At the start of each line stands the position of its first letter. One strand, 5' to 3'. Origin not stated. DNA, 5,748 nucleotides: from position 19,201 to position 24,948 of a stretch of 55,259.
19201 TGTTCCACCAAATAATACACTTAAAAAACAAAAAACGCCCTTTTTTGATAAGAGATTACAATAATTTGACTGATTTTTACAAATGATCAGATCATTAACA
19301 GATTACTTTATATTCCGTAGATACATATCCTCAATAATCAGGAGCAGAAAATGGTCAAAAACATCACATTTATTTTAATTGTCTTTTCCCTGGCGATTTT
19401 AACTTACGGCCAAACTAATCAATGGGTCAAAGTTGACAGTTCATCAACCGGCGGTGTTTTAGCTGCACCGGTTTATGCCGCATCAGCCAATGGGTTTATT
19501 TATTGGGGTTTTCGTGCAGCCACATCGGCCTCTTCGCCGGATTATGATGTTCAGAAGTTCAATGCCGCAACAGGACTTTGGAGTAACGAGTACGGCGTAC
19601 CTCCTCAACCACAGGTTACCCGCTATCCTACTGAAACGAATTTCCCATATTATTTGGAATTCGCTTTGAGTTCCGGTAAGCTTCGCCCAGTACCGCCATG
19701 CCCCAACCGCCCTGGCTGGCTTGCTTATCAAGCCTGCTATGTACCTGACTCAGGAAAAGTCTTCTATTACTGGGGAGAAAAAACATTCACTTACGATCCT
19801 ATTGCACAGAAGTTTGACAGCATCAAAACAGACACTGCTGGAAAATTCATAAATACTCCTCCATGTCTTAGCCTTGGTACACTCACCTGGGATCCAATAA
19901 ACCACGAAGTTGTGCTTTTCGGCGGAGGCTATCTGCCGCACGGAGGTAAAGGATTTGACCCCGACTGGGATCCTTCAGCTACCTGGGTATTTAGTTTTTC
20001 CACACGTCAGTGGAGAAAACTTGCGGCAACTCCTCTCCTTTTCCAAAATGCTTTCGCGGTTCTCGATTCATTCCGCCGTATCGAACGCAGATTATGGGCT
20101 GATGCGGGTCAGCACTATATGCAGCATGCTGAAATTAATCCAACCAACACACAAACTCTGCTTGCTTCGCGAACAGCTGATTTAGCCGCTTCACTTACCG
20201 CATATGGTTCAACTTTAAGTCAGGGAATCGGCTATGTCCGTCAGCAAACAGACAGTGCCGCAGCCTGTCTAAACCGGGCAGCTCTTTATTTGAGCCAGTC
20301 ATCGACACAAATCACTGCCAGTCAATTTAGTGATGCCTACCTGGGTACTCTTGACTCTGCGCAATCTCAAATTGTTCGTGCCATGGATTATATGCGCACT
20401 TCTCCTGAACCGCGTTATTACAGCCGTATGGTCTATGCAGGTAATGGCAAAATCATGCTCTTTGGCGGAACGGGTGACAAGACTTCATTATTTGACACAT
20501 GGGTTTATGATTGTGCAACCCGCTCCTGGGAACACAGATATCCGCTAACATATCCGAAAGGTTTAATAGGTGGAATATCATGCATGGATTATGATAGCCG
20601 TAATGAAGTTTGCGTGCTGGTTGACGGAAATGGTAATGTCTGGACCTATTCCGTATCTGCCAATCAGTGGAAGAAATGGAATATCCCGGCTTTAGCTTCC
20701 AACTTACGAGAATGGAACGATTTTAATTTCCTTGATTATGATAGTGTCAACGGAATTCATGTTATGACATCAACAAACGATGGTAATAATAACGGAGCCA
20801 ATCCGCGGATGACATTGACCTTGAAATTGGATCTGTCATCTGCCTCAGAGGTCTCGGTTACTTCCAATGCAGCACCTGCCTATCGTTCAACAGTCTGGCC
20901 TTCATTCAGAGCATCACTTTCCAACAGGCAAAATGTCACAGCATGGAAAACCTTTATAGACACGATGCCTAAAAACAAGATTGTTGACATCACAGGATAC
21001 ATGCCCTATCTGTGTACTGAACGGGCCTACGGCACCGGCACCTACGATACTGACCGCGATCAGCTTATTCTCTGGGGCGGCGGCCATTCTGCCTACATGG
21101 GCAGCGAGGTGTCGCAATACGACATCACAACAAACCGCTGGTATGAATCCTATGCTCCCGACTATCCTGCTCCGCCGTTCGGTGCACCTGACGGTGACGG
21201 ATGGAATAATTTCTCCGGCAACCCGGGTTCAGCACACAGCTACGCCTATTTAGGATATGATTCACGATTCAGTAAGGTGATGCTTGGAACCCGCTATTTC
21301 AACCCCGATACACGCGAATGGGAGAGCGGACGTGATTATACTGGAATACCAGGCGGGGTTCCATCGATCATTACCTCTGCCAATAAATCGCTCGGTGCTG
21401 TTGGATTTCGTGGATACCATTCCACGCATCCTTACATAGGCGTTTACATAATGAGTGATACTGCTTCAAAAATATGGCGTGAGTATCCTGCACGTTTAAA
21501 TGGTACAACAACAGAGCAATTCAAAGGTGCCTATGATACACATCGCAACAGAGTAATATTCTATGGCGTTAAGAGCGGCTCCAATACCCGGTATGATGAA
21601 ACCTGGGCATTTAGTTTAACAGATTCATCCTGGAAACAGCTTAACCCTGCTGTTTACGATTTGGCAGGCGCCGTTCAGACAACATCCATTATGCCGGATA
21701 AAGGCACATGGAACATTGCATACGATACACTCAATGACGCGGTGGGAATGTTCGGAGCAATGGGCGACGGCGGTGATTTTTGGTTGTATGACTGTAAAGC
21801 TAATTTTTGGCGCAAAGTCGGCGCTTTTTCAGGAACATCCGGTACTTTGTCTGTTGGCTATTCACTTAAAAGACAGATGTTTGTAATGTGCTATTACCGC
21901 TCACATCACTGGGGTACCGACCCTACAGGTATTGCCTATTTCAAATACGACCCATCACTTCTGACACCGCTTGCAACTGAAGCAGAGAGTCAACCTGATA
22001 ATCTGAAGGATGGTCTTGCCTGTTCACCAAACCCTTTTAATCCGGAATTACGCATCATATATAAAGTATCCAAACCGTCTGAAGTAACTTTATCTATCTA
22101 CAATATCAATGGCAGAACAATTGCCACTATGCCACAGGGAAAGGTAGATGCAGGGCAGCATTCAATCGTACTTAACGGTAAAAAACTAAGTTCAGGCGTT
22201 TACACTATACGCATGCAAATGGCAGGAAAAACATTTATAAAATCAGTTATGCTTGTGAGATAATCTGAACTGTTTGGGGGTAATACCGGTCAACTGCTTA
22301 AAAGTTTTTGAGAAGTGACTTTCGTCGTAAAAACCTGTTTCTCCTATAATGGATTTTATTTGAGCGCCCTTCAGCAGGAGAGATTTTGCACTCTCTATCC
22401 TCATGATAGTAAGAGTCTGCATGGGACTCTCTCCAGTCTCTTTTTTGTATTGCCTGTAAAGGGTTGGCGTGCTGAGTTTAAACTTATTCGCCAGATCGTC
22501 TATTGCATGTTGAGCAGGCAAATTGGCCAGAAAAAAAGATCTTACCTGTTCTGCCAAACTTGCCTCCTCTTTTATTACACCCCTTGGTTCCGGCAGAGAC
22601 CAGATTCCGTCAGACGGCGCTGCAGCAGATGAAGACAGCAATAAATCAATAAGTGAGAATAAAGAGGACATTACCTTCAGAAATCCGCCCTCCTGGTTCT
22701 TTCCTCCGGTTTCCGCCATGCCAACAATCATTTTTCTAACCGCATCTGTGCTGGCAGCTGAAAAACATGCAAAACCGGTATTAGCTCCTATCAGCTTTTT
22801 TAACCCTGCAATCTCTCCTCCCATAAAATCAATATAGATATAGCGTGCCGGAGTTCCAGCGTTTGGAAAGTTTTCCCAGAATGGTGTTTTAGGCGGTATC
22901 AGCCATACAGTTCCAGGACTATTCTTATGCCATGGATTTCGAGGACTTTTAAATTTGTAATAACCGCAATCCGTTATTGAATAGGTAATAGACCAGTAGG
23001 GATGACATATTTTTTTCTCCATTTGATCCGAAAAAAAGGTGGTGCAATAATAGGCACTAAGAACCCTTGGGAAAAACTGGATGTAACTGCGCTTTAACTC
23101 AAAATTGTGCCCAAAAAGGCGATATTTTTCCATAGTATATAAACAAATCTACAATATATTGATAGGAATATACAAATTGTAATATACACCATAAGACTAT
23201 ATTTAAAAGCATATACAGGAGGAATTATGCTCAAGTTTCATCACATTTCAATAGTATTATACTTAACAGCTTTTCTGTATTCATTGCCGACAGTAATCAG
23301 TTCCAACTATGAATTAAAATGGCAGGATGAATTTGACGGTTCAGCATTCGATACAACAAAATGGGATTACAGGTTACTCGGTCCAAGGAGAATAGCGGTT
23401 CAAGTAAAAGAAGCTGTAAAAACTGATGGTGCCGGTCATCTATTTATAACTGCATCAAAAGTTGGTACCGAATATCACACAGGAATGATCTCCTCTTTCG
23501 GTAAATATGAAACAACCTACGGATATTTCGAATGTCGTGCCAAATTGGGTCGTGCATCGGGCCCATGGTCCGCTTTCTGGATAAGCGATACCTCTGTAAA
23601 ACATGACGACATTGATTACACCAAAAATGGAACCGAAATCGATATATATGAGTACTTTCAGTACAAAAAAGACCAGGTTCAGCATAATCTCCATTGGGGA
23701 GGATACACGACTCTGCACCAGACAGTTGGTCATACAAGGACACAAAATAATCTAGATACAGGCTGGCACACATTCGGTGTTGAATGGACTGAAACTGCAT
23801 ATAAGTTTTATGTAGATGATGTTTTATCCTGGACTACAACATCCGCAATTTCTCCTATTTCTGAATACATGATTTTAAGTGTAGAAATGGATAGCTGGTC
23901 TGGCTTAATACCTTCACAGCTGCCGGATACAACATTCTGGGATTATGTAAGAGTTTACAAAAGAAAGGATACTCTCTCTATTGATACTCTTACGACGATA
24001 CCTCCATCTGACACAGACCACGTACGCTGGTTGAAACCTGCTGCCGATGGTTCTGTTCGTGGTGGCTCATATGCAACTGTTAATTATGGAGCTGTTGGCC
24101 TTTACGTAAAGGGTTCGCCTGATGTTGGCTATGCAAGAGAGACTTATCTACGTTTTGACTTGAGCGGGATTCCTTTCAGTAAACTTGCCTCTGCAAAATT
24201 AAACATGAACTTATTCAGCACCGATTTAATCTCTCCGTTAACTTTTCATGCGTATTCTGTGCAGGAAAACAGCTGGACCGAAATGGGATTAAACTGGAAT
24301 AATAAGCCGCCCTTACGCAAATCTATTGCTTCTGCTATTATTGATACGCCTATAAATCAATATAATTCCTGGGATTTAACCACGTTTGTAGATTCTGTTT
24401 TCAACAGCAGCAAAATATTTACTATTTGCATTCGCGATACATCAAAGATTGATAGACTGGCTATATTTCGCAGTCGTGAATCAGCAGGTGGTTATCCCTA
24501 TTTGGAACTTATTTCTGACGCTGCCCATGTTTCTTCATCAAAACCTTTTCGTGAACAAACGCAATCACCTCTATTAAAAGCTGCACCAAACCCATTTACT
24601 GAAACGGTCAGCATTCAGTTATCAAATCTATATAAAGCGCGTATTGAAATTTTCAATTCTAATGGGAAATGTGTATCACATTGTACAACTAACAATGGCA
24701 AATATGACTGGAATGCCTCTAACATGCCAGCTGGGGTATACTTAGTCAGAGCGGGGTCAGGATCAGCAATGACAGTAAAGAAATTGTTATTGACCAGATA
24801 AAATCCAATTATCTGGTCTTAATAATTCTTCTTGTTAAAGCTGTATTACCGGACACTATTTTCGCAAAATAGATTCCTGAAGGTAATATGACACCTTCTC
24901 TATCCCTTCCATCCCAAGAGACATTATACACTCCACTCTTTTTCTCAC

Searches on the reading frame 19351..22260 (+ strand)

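Call 58: search_protein_families(library=pfam, proteins=[window:19351-22260:+], max_evalue=0.00001)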
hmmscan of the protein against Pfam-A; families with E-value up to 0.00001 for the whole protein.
window:19351-22260:+ (970 aa): 8 families
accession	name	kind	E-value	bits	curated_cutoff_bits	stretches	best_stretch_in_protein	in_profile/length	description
PF24681.1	Kelch_KLHDC2_KLHL20_DRC7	-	2.2e-16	60.3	50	1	325-445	77-196/221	KLHDC2/KLHL20/DRC7 Kelch-repeats domain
PF13418.12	Kelch_4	-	8e-16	58.2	21.6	1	355-394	2-42/49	Galactose oxidase, central domain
PF24981.1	Beta-prop_ATRN-LZTR1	-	2.8e-11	43.7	50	0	342-401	27-87/289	Attractin/LZTR1 beta-propeller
PF18962.6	Por_Secre_tail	-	5.7e-09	36.6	27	1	893-966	3-73/75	Secretion system C-terminal sorting domain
PF13964.12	Kelch_6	-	8.4e-09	35.6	25.3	0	354-395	1-42/50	Kelch motif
PF07646.21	Kelch_2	-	1.4e-08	34.7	21.3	0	354-394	1-42/48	Kelch motif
PF13415.12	Kelch_3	-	5.6e-08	33.2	22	0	185-228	2-37/48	Galactose oxidase, central domain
PF13860.13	FlgD_ig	-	1.7e-07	31.6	27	1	907-957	19-75/79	FlgD Ig-like domain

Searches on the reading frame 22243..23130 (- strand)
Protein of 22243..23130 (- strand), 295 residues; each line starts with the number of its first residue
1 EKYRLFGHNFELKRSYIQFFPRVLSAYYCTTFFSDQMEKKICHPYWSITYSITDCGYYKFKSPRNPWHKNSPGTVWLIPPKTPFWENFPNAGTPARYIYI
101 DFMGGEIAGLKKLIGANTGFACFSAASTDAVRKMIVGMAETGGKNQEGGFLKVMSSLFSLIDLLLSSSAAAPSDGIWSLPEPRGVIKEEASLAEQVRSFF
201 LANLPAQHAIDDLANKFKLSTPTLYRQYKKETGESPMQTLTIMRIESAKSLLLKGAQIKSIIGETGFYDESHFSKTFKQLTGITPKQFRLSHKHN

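Call 58: search_protein_families(library=pfam, proteins=[window:22243-23130:-], max_evalue=0.00001)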
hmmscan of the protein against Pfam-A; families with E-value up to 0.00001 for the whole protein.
window:22243-23130:- (295 aa): 2 families
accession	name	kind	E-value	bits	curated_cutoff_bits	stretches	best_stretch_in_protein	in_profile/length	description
PF12833.13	HTH_18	-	1.3e-20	73.9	33.6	1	213-289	1-78/80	Helix-turn-helix domain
PF00165.29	HTH_AraC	-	2.9e-17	62.8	26.6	1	258-289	11-41/42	Bacterial regulatory helix-turn-helix proteins, AraC family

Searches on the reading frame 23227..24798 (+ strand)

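Call 58: search_protein_families(library=pfam, proteins=[window:23227-24798:+], max_evalue=0.00001)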
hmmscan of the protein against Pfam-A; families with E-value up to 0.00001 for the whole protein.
window:23227-24798:+ (524 aa): 3 families
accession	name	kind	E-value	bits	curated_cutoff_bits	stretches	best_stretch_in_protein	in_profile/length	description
PF24517.2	CBM96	-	1.2e-29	103.6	26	1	269-428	5-162/164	Carbohydrate-binding module family 96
PF00722.28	Glyco_hydro_16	-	4.4e-20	72.3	22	1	70-226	20-159/175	Glycosyl hydrolases family 16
PF18962.6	Por_Secre_tail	-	1.3e-11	45.1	27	1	454-521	3-74/75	Secretion system C-terminal sorting domain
